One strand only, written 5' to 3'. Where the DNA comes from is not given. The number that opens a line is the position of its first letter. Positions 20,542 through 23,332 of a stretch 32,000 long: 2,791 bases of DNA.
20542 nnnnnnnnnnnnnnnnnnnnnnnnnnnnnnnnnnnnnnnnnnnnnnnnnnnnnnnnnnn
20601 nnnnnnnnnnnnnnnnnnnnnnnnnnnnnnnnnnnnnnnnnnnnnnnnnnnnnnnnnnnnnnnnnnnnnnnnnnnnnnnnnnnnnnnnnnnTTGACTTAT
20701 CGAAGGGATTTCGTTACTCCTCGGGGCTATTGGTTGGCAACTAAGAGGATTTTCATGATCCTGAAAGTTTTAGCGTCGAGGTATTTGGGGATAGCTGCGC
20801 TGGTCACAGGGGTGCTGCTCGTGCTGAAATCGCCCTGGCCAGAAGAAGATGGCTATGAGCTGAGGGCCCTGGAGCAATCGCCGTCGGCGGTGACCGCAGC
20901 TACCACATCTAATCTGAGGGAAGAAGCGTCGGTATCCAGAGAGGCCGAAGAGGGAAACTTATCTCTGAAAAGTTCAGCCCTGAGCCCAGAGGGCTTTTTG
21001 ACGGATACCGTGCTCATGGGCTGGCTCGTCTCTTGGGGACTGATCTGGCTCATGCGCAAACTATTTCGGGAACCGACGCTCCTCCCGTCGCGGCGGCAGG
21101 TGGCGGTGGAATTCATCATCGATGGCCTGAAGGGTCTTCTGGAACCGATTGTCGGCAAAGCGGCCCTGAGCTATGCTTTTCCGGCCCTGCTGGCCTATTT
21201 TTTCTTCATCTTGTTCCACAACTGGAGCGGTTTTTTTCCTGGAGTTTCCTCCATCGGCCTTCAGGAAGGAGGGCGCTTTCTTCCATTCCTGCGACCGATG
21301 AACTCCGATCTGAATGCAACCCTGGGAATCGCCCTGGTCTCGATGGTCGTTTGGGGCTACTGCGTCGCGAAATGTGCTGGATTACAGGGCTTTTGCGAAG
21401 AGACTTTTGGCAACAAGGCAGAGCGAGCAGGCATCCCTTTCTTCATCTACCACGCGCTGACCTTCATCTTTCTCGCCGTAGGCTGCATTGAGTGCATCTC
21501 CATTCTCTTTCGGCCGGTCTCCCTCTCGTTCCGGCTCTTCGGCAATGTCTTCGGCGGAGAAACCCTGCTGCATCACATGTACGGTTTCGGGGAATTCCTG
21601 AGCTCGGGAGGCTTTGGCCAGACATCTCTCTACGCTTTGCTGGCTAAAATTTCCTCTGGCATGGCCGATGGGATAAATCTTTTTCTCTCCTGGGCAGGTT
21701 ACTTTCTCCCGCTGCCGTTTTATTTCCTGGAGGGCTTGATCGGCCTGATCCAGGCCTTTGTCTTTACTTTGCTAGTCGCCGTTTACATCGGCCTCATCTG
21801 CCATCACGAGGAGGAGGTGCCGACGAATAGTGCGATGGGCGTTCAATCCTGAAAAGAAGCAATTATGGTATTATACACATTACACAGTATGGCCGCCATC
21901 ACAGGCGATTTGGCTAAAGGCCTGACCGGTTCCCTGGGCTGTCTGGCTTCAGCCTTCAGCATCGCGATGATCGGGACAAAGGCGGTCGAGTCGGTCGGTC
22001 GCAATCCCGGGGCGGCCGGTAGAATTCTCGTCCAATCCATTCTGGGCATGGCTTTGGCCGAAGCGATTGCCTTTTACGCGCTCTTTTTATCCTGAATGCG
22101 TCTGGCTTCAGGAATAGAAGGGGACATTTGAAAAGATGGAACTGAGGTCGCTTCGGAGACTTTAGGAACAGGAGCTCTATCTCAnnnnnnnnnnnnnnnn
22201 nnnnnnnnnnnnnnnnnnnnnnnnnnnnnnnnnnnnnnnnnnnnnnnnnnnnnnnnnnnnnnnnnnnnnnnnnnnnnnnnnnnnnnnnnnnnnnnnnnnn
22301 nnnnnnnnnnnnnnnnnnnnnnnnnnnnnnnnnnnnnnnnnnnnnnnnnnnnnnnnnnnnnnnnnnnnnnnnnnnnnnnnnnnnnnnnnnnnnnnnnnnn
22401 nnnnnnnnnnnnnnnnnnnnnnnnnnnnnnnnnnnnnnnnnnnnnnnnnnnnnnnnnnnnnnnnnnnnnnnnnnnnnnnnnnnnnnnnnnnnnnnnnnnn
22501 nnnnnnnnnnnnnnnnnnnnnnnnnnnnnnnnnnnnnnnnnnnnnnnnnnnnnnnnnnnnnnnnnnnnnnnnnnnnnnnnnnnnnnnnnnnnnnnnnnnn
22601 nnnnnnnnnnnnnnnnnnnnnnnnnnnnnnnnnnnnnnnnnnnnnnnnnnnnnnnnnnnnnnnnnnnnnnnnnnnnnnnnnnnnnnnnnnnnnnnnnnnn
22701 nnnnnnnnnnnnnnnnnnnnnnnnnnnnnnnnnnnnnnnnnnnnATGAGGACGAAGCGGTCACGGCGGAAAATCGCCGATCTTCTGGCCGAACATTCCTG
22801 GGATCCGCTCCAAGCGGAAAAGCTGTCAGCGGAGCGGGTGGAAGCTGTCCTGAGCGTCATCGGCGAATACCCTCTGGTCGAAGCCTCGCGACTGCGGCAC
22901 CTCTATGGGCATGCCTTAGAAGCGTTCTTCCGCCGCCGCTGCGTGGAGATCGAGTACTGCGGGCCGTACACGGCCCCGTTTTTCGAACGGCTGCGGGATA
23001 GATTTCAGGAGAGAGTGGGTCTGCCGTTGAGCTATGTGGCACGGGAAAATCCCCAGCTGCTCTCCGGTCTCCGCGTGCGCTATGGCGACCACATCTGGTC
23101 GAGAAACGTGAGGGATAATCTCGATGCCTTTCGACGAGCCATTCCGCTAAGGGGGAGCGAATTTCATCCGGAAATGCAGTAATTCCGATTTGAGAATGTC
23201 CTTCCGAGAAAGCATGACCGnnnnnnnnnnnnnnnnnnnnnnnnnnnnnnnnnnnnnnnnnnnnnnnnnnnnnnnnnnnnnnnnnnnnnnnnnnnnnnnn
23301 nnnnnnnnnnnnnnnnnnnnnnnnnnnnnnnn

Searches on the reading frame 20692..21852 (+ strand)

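Call 8: search_protein_families(library=pfam, proteins=[window:20692-21852:+])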
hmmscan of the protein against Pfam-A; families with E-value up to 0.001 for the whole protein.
window:20692-21852:+ (386 aa): 1 family
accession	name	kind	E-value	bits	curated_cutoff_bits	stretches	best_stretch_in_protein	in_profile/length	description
PF00119.25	ATP-synt_A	-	9.6e-38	130.7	33.9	1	108-366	2-216/217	ATP synthase A chain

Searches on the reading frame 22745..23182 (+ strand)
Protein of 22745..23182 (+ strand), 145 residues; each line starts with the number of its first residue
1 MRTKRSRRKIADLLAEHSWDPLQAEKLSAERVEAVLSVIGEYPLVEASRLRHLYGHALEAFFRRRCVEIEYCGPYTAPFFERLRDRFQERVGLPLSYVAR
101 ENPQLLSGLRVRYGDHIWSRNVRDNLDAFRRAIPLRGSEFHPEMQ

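Call 8: search_protein_families(library=pfam, proteins=[window:22745-23182:+])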
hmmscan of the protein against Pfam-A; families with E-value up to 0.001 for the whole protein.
window:22745-23182:+ (145 aa): 0 families

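Call 85: search_protein_families(library=pfam, proteins=[window:22745-23182:+], max_evalue=0.1)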
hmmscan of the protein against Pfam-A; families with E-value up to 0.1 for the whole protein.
window:22745-23182:+ (145 aa): 1 family
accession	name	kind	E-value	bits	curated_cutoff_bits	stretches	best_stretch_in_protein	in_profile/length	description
PF00213.23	OSCP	-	0.0019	18.8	22.3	1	68-132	106-171/172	ATP synthase delta (OSCP) subunit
